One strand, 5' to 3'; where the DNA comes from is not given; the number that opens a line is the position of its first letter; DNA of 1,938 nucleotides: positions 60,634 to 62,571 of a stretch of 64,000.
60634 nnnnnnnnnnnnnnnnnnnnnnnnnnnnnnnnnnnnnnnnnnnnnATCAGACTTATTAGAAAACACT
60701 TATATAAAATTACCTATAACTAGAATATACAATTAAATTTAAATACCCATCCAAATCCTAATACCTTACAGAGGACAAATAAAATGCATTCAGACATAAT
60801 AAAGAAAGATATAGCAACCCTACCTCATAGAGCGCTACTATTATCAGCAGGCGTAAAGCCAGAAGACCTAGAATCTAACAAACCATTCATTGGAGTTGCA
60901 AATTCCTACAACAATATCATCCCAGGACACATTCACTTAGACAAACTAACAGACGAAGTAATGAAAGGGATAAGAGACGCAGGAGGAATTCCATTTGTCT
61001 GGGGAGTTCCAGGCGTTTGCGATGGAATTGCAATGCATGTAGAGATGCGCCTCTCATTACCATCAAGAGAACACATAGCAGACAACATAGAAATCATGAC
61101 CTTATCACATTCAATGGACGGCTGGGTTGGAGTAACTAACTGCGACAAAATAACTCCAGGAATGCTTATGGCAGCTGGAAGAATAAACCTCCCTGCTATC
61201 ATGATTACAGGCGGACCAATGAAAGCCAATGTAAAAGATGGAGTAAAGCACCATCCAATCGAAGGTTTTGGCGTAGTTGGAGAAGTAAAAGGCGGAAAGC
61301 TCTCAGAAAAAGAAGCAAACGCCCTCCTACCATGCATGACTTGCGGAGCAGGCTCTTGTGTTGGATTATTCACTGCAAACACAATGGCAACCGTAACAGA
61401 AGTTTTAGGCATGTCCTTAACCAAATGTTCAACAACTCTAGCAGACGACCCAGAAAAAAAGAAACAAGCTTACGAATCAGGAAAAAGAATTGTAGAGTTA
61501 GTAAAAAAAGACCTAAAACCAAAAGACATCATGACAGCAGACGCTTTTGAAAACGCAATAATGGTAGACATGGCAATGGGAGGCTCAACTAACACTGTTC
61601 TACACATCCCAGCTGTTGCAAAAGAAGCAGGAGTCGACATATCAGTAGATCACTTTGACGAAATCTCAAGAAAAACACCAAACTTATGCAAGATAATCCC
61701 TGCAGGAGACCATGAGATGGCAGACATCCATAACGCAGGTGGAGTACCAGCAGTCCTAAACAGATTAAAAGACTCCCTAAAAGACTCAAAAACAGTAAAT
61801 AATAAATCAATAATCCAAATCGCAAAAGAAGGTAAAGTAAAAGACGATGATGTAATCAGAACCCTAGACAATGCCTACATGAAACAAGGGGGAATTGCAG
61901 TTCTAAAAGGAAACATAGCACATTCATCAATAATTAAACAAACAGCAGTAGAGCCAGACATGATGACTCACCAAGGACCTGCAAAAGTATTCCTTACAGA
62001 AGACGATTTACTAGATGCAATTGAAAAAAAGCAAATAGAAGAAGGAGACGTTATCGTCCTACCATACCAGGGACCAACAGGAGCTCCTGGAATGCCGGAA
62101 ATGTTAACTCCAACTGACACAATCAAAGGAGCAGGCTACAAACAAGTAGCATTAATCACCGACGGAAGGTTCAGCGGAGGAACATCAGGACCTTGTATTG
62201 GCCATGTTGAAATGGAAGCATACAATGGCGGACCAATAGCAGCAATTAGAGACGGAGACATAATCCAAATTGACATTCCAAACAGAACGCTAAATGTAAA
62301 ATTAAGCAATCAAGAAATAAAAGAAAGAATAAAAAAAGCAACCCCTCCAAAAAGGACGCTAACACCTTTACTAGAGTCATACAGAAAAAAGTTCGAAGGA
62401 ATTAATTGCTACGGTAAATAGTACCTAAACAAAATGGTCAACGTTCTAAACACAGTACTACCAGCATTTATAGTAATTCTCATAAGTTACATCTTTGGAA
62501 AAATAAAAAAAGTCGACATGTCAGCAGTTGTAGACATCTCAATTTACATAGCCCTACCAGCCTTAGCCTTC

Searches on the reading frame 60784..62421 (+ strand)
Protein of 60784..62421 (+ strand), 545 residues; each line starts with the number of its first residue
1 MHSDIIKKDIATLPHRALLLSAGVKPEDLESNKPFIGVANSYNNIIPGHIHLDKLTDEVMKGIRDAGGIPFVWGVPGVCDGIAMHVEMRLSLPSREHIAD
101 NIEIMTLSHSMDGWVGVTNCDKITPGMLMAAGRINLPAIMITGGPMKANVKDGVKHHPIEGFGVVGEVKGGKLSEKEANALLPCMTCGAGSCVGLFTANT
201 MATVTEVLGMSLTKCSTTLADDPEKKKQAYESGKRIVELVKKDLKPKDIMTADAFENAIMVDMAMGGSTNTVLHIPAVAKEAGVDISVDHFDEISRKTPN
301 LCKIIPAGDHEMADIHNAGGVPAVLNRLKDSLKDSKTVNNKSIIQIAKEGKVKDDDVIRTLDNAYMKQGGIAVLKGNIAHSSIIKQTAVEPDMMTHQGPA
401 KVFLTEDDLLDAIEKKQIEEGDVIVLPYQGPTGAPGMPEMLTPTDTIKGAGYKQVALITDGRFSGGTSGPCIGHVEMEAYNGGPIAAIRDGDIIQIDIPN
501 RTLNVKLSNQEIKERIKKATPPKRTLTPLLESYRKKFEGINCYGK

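Call 16: search_protein_families(library=pfam, proteins=[window:60784-62421:+], max_evalue=0.001)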
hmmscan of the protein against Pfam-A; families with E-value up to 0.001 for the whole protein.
window:60784-62421:+ (545 aa): 2 families
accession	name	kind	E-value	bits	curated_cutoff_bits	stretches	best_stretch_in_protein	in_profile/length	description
PF00920.27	ILVD_EDD_N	-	3.7e-116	388.2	27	1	33-343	1-313/316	Dihydroxy-acid/6-phosphogluconate dehydratase N-terminal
PF24877.1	ILV_EDD_C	-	7.4e-67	224.9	27.7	1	356-537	1-184/191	Dihydroxy-acid/6-phosphogluconate dehydratase C-terminal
